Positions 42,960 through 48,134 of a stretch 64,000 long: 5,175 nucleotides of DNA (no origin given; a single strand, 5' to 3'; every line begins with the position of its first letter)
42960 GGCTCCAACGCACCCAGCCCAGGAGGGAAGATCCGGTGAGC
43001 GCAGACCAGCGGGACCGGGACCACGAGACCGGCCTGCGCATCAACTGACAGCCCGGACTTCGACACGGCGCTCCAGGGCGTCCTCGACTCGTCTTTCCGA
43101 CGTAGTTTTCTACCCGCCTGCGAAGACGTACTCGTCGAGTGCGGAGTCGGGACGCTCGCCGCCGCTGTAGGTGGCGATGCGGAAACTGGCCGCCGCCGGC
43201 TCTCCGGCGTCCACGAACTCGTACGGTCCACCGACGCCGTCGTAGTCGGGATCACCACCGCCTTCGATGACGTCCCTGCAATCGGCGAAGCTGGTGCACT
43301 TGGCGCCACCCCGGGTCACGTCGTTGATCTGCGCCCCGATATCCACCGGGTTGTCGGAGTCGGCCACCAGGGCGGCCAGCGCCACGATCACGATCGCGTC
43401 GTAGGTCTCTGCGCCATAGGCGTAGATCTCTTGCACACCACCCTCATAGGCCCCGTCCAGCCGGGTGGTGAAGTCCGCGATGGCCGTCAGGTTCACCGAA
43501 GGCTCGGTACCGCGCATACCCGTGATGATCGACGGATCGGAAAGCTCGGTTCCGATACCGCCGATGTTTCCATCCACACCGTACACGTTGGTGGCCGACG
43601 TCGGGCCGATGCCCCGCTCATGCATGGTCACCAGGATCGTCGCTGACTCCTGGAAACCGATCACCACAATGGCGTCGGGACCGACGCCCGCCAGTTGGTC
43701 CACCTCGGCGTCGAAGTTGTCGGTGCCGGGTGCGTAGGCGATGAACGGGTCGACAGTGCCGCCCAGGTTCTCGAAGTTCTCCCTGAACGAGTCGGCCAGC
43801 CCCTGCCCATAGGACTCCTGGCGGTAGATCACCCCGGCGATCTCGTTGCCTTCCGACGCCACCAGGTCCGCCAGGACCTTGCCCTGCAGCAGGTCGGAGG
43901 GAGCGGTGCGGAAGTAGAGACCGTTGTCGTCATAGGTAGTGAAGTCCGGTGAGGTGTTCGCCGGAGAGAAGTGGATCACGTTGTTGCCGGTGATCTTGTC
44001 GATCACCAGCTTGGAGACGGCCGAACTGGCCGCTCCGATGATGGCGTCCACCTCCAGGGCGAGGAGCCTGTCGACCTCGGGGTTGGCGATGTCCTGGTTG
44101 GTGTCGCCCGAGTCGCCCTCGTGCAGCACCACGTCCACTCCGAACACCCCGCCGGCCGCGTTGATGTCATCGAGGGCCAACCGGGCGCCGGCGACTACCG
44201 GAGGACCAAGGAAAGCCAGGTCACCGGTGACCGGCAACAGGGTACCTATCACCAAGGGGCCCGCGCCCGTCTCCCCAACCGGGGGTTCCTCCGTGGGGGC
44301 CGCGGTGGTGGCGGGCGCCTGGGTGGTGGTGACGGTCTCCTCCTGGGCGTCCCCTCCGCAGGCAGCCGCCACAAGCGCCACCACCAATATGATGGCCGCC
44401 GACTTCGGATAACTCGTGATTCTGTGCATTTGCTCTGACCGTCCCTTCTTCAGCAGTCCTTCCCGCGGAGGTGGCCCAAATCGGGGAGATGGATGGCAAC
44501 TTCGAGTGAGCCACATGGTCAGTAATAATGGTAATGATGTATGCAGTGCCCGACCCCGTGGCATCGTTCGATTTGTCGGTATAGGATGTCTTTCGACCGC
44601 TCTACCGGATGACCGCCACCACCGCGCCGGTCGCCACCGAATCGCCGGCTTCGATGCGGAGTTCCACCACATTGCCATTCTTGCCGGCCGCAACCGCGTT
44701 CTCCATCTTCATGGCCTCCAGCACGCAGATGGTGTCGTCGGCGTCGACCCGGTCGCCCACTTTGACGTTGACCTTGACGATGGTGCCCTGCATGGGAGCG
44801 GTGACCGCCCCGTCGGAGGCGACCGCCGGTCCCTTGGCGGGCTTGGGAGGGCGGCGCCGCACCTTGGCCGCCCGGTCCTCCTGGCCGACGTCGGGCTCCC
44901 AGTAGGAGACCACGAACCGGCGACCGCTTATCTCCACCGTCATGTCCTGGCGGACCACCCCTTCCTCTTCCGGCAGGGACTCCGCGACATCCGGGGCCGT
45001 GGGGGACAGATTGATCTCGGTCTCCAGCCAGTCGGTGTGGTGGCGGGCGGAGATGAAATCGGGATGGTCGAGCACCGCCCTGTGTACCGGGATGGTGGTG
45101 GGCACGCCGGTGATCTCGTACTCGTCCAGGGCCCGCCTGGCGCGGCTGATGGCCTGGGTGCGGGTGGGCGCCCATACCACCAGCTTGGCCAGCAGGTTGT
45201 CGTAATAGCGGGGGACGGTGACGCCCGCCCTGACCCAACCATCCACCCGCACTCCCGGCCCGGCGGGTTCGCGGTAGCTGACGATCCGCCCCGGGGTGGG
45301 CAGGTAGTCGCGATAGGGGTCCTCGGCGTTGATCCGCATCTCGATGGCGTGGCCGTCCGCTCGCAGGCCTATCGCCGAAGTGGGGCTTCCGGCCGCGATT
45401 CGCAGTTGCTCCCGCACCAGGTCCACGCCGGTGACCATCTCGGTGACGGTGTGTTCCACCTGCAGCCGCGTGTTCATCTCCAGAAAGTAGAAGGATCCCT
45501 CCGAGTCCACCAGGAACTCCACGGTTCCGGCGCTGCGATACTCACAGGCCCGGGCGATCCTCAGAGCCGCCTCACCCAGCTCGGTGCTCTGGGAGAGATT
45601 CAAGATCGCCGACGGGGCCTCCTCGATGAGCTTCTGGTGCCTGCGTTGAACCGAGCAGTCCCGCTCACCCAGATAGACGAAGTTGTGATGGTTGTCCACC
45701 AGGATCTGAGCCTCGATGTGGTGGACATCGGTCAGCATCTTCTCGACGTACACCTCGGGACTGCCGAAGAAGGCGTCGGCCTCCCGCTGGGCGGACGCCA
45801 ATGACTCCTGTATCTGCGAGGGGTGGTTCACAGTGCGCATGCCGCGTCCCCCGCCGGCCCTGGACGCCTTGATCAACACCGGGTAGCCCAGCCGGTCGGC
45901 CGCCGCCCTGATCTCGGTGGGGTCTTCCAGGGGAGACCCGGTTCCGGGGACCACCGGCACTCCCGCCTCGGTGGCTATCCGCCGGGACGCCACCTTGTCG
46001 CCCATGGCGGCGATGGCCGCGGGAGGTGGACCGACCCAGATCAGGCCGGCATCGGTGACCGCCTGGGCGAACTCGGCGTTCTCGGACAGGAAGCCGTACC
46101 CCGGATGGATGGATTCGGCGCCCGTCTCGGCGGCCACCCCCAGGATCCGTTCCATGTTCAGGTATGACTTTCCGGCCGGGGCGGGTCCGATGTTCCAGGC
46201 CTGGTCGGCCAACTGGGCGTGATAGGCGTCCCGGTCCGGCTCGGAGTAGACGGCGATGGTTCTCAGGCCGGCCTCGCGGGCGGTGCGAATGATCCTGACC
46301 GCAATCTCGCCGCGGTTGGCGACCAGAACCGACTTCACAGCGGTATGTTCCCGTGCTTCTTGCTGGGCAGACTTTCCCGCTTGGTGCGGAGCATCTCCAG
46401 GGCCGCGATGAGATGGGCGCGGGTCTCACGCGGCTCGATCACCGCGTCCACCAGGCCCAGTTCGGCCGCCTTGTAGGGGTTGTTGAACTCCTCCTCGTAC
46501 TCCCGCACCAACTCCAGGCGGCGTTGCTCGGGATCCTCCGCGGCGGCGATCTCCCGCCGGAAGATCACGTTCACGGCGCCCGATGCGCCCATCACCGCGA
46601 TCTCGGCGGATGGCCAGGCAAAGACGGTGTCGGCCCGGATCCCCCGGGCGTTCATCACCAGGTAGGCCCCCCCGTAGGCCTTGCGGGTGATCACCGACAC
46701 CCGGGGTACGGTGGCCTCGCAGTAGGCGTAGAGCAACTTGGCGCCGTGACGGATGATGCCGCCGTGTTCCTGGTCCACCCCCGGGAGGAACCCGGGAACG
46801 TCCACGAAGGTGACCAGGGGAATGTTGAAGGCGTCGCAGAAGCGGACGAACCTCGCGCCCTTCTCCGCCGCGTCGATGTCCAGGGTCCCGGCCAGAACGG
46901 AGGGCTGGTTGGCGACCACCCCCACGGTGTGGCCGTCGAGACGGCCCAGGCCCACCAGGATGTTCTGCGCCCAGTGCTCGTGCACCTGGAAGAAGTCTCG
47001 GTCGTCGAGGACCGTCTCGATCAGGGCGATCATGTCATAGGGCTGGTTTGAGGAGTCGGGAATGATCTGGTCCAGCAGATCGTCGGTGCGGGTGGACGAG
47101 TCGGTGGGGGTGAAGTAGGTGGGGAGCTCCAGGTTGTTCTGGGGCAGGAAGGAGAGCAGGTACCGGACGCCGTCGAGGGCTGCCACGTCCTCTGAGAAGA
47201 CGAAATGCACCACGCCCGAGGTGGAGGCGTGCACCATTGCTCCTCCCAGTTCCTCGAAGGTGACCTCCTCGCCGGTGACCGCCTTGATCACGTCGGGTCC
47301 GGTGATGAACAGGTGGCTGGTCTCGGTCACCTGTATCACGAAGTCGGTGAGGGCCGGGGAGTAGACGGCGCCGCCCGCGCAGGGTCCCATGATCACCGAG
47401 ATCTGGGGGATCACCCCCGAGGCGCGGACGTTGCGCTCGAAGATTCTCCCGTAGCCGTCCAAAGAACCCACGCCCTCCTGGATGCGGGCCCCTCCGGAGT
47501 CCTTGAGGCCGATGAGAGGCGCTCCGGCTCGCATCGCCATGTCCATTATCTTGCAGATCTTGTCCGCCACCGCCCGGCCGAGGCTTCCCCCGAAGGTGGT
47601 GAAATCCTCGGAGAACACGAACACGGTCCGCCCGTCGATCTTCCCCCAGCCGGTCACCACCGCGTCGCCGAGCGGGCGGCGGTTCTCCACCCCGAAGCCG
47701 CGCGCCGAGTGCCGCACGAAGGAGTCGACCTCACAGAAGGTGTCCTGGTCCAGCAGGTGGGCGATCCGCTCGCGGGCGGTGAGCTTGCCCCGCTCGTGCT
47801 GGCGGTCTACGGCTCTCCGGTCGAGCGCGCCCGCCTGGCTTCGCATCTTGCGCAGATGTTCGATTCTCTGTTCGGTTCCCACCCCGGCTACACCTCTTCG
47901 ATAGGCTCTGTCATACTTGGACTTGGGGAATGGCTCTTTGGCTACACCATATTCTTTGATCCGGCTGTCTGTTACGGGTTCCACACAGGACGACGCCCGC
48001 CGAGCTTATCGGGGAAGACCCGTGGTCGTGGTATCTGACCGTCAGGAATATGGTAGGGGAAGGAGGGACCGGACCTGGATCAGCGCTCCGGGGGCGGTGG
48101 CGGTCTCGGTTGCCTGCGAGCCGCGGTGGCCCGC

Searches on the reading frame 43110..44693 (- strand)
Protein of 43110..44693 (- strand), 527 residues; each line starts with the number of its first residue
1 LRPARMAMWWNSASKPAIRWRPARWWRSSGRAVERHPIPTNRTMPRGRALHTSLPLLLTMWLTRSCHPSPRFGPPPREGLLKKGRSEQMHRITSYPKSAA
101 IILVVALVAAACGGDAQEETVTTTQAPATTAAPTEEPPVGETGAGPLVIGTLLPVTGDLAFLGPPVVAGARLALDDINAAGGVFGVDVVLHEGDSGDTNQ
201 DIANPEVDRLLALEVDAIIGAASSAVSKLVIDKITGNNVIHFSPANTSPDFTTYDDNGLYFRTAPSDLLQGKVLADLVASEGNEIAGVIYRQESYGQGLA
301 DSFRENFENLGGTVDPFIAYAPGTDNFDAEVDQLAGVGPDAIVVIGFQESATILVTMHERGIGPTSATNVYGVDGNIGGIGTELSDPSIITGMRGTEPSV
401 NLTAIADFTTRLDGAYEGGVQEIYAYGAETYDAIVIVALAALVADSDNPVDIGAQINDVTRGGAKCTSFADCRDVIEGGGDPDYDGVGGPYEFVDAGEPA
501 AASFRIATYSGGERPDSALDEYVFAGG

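Call 49: search_protein_families(library=ncbifam, proteins=[window:43110-44693:-], max_evalue=0.0001)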
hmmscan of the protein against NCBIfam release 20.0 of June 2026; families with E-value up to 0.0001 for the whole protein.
window:43110-44693:- (527 aa): 2 families
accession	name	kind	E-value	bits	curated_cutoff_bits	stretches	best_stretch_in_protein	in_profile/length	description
NF011933.0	PRK15404.1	subfamily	8.6e-18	64.5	477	1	148-362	28-242/370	high-affinity branched-chain amino acid ABC transporter substrate-binding protein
TIGR03669.1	urea_ABC_arch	equivalog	2e-06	27.1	494.8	1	149-242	3-96/375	urea ABC transporter substrate-binding protein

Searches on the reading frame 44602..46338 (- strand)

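Call 49: search_protein_families(library=ncbifam, proteins=[window:44602-46338:-], max_evalue=0.0001)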
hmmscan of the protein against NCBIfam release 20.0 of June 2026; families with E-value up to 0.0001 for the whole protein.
window:44602-46338:- (578 aa): 46 families (the best 25 are shown)
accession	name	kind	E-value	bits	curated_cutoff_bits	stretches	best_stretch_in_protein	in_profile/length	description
NF009554.0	PRK12999.1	equivalog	7.4e-190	633.4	965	2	1-445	5-459/1147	pyruvate carboxylase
NF006406.0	PRK08654.1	equivalog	1.5e-181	604.3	739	1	2-457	3-459/499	acetyl-CoA carboxylase biotin carboxylase subunit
NF006367.0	PRK08591.1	subfamily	3e-181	603.1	597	1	1-443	2-446/451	acetyl-CoA carboxylase biotin carboxylase subunit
TIGR00514.1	accC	equivalog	2.1e-174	580.6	626.5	1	1-441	2-444/449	acetyl-CoA carboxylase biotin carboxylase subunit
NF009471.0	PRK12833.1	equivalog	1.2e-172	574.7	686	1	2-444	6-450/467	acetyl-CoA carboxylase biotin carboxylase subunit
TIGR01235.1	pyruv_carbox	equivalog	7.4e-170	566.8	1114.45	2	3-444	1-454/1143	pyruvate carboxylase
TIGR02712.1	urea_carbox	equivalog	2.3e-164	548.9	1303.85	2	2-451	2-451/1201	urea carboxylase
NF005525.0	PRK07178.1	equivalog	5.7e-159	529.7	768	1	1-444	2-445/471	acetyl-CoA carboxylase biotin carboxylase subunit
NF004085.0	PRK05586.1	equivalog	7.6e-159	529.4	723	1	2-442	3-445/448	acetyl-CoA carboxylase biotin carboxylase subunit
NF006286.0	PRK08462.1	equivalog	2.1e-145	485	740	1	1-441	4-444/445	acetyl-CoA carboxylase biotin carboxylase subunit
NF006287.0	PRK08463.1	equivalog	2.2e-144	481.8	775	1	2-443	3-446/479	acetyl-CoA carboxylase subunit A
NF006761.0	PRK09282.1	domain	3e-19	68.9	402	1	491-577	500-589/591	pyruvate carboxylase subunit B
NF010643.0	PRK14040.1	subfamily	5.4e-19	68.1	892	1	428-574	449-591/595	oxaloacetate decarboxylase subunit alpha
NF004173.0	PRK05641.1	equivalog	7.8e-18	65.5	199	1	496-573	71-148/153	putative acetyl-CoA carboxylase biotin carboxyl carrier protein subunit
TIGR01108.1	oadA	equivalog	1.7e-17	63.1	756.5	1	456-573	465-581/582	sodium-extruding oxaloacetate decarboxylase subunit alpha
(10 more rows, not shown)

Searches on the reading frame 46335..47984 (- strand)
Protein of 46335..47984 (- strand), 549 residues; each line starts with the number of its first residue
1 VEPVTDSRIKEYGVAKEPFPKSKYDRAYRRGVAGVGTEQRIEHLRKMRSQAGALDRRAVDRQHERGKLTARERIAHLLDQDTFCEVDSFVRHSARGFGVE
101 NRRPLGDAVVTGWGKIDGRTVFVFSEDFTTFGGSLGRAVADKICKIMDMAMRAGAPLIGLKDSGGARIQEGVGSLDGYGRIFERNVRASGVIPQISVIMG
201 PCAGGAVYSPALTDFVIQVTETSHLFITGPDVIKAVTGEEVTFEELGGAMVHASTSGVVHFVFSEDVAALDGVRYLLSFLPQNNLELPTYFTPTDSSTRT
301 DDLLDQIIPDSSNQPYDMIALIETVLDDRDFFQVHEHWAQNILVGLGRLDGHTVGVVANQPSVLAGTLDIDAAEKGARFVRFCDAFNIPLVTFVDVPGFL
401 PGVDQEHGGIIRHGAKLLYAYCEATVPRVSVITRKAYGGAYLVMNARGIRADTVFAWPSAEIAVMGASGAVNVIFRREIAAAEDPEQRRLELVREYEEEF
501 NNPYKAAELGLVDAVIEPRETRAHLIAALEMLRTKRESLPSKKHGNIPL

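Call 49: search_protein_families(library=ncbifam, proteins=[window:46335-47984:-], max_evalue=0.0001)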
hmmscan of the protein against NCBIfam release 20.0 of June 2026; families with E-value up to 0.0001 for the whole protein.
window:46335-47984:- (549 aa): 9 families
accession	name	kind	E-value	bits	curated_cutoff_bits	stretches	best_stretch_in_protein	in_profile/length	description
TIGR01117.1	mmdA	subfamily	4.6e-231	768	998.8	1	43-549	9-512/512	methylmalonyl-CoA decarboxylase subunit alpha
TIGR00515.1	accD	equivalog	5.3e-20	71.9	317.45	1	67-240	56-242/285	acetyl-CoA carboxylase, carboxyltransferase subunit beta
TIGR03133.1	malonate_beta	equivalog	5.4e-19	68.5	278.15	1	68-258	6-203/274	biotin-independent malonate decarboxylase subunit beta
NF005530.0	PRK07189.1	equivalog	1.9e-17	63.3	228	1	67-260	15-215/303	biotin-independent malonate decarboxylase subunit beta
NF041504.1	AccA_sub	subfamily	1.4e-11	44.3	300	1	341-440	40-148/257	carboxyltransferase subunit alpha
TIGR03134.1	malonate_gamma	equivalog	8e-10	38.6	237.15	1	335-476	19-171/258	biotin-independent malonate decarboxylase subunit gamma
NF004344.0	PRK05724.1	equivalog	1.5e-08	34.2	357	1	374-476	138-236/319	acetyl-CoA carboxylase carboxyltransferase subunit alpha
TIGR00513.1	accA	equivalog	3.9e-08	33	319.3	1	342-440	98-205/321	acetyl-CoA carboxylase carboxyl transferase subunit alpha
NF008971.0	PRK12319.1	equivalog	8.3e-07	28.8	406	1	340-485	43-192/256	acetyl-CoA carboxylase carboxyl transferase subunit alpha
